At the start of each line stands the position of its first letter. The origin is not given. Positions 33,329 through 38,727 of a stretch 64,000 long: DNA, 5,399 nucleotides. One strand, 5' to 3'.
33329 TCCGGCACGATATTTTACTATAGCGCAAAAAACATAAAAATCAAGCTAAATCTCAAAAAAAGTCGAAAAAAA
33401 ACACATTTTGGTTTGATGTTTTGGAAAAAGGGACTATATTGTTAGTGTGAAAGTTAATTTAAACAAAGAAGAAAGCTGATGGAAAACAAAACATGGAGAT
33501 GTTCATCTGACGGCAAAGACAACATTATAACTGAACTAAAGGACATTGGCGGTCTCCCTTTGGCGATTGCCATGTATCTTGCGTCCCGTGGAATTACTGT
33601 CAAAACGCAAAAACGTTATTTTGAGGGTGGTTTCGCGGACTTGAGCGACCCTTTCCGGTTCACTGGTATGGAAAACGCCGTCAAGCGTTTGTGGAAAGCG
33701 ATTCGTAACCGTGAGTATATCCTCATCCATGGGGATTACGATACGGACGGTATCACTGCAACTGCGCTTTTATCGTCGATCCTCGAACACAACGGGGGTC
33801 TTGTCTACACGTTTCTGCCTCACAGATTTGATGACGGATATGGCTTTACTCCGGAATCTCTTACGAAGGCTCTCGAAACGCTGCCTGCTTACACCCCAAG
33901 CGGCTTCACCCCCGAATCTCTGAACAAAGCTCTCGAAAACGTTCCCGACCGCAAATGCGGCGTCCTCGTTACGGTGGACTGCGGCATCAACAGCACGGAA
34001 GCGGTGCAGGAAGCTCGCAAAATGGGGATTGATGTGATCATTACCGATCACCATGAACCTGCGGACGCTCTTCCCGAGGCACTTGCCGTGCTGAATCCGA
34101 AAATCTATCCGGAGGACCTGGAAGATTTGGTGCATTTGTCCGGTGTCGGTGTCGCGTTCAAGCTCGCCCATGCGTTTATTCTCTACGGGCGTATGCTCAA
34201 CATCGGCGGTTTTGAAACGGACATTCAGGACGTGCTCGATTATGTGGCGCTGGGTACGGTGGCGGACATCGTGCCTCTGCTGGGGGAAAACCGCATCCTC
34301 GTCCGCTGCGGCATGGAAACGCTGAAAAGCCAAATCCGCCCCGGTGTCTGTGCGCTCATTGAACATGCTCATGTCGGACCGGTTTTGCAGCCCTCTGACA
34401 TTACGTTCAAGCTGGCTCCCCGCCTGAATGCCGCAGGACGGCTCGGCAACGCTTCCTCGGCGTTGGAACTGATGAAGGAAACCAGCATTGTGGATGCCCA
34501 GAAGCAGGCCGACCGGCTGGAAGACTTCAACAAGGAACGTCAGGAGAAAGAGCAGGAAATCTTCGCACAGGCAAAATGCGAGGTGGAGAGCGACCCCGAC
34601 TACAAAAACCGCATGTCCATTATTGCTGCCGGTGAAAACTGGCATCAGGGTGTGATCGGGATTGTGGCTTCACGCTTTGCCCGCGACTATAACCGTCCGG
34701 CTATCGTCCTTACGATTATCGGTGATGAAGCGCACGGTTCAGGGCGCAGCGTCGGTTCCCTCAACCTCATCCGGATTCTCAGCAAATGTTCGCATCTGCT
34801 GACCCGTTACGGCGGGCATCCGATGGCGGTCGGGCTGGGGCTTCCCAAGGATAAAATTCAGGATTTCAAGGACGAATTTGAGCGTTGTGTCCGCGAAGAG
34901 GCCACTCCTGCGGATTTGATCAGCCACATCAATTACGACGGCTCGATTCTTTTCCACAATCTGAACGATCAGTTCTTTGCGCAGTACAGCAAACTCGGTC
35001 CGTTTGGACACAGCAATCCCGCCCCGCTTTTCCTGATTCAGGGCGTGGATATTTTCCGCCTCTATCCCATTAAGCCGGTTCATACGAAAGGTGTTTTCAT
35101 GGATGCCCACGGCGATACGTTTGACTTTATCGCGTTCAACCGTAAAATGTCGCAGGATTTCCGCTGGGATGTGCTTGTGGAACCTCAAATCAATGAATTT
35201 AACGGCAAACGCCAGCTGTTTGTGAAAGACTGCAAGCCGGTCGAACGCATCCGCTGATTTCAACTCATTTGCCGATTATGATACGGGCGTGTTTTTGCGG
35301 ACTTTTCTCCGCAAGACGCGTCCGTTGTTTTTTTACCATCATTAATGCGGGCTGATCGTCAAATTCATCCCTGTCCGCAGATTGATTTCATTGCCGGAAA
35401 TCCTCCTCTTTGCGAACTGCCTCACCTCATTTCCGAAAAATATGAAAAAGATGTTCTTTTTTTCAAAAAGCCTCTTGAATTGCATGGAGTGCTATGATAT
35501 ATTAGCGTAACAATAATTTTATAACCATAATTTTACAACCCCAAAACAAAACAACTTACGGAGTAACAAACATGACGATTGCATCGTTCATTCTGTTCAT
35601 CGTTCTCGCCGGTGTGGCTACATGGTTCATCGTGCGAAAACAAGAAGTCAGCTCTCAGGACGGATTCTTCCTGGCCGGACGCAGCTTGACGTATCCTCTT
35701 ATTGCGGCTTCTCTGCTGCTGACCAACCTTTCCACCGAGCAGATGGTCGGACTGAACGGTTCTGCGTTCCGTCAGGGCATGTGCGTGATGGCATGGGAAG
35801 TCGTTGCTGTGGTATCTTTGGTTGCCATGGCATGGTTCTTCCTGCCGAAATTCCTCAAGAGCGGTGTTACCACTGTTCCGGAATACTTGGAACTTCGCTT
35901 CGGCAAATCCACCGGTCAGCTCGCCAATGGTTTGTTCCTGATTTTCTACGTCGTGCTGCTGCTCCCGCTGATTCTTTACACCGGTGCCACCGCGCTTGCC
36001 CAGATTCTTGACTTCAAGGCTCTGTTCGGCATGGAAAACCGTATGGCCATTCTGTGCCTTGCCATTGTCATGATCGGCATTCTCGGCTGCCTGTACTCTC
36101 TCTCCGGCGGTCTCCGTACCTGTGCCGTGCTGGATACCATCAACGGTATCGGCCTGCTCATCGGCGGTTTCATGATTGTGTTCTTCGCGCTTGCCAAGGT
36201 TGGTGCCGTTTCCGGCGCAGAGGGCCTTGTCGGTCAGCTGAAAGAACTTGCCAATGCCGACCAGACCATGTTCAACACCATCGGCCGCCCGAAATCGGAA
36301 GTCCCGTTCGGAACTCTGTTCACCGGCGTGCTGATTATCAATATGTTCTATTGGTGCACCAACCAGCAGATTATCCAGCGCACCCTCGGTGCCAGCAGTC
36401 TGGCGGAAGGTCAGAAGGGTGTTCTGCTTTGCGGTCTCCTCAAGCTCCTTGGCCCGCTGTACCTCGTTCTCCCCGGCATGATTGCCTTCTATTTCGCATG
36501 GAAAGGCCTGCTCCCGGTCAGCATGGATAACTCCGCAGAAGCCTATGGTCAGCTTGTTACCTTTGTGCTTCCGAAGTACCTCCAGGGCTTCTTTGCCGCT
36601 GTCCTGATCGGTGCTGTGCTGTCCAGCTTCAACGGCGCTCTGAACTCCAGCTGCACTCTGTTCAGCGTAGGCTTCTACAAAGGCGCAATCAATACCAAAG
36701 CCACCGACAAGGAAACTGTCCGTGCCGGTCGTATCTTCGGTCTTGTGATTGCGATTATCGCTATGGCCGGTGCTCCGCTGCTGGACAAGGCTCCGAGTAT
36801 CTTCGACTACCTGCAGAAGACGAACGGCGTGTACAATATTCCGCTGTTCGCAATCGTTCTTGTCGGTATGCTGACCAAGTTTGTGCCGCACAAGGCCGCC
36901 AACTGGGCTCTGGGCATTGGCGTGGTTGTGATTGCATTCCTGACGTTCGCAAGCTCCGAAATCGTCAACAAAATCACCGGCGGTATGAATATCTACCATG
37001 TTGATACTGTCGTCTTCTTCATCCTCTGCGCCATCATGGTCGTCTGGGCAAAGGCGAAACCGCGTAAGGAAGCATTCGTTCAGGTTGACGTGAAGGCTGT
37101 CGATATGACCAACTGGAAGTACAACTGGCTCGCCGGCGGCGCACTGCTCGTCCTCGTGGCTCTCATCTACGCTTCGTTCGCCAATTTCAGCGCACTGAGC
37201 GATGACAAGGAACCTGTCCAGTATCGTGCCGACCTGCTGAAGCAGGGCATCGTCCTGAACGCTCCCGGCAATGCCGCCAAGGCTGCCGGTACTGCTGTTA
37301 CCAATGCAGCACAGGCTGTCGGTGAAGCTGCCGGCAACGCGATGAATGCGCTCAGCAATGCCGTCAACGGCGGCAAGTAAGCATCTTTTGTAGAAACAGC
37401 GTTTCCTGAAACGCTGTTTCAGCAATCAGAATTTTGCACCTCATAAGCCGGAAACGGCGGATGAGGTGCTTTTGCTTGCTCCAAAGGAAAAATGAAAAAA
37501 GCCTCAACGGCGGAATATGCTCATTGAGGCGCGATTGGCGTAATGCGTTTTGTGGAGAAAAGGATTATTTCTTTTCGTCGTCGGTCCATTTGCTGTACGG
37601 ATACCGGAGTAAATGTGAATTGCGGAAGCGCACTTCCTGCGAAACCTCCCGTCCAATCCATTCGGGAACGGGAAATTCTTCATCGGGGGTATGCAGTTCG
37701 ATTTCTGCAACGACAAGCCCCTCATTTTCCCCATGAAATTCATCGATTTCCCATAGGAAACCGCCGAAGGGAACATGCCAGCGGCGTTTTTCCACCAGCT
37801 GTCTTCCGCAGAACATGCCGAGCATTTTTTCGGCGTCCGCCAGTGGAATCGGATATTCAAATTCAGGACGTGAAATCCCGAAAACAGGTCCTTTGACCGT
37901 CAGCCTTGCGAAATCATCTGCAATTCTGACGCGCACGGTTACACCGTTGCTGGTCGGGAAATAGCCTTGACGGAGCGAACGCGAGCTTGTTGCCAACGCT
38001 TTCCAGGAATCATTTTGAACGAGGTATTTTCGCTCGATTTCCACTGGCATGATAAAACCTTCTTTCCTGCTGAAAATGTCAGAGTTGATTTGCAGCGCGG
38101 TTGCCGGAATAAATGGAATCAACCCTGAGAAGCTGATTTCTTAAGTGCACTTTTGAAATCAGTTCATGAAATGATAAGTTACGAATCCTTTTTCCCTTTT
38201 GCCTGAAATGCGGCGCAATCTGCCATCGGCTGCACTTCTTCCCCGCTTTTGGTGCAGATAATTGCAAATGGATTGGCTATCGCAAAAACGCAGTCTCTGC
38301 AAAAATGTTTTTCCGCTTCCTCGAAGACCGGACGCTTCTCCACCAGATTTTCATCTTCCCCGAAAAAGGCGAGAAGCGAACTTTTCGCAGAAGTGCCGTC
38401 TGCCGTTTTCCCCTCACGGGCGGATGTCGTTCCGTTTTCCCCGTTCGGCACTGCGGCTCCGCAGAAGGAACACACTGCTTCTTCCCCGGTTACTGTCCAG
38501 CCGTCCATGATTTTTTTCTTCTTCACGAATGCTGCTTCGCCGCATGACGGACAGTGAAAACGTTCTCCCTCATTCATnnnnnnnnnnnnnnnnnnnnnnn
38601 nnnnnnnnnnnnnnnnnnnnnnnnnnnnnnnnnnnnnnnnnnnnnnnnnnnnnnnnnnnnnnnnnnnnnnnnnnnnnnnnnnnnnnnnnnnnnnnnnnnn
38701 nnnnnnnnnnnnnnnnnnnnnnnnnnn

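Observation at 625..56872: Family of 33-46 bp palindromic intergenic repeats, at least 11 copies in 64 kb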

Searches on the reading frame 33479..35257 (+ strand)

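Call 11: search_protein_families(library=ncbifam, proteins=[window:33479-35257:+])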
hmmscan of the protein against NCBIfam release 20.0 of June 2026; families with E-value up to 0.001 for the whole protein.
window:33479-35257:+ (592 aa): 5 families
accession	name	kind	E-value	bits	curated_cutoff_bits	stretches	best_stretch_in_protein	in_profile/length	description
TIGR00644.1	recJ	equivalog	4.6e-138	460.9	396.9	2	149-579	101-538/546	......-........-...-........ exonuclease RecJ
NF008290.0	PRK11070.1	equivalog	1.1e-87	294.9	900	2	152-579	122-566/577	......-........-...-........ exonuclease RecJ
NF053576.1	RecJ_archaeal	equivalog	3.1e-21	75.8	360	2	71-234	4-132/452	RecJ family nuclease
NF053575.1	GAN_nuclease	exception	3.4e-10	39.1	850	1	311-472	297-465/467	GINS-associated RecJ family nuclease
NF040701.1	RecJ_Meth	equivalog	5.6e-10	38.6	550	1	152-235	51-132/449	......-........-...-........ exonuclease RecJ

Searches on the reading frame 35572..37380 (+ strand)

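Call 34: search_protein_families(library=pfam, proteins=[window:35572-37380:+], max_evalue=0.00001)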
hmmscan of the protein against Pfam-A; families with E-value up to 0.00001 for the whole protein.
window:35572-37380:+ (602 aa): 1 family
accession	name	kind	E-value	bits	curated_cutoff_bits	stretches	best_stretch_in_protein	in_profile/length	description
PF00474.23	SSF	-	2.3e-47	162.3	22.8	1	32-450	1-406/406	Sodium:solute symporter family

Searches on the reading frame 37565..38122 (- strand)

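Call 34: search_protein_families(library=pfam, proteins=[window:37565-38122:-], max_evalue=0.00001)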
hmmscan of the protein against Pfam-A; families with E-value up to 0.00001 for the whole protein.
window:37565-38122:- (185 aa): 1 family
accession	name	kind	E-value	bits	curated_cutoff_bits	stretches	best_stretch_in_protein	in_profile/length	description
PF01928.26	CYTH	-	4.6e-17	62.9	23.2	1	28-160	3-160/179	CYTH domain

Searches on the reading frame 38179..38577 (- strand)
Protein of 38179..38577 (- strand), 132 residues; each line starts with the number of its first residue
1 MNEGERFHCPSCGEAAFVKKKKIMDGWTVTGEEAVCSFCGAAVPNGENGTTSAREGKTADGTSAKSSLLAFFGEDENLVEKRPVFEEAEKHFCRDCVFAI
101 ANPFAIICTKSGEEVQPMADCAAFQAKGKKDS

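Call 34: search_protein_families(library=pfam, proteins=[window:38179-38577:-], max_evalue=0.00001)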
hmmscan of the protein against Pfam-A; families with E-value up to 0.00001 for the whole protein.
window:38179-38577:- (132 aa): 0 families

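Call 69: search_protein_families(library=pfam, proteins=[window:38179-38577:-], max_evalue=0.01)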
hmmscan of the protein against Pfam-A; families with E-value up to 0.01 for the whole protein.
window:38179-38577:- (132 aa): 1 family
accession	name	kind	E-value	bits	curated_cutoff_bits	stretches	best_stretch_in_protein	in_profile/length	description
PF14354.12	Lar_restr_allev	-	0.0043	17.7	28.6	1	9-48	6-34/58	Restriction alleviation protein Lar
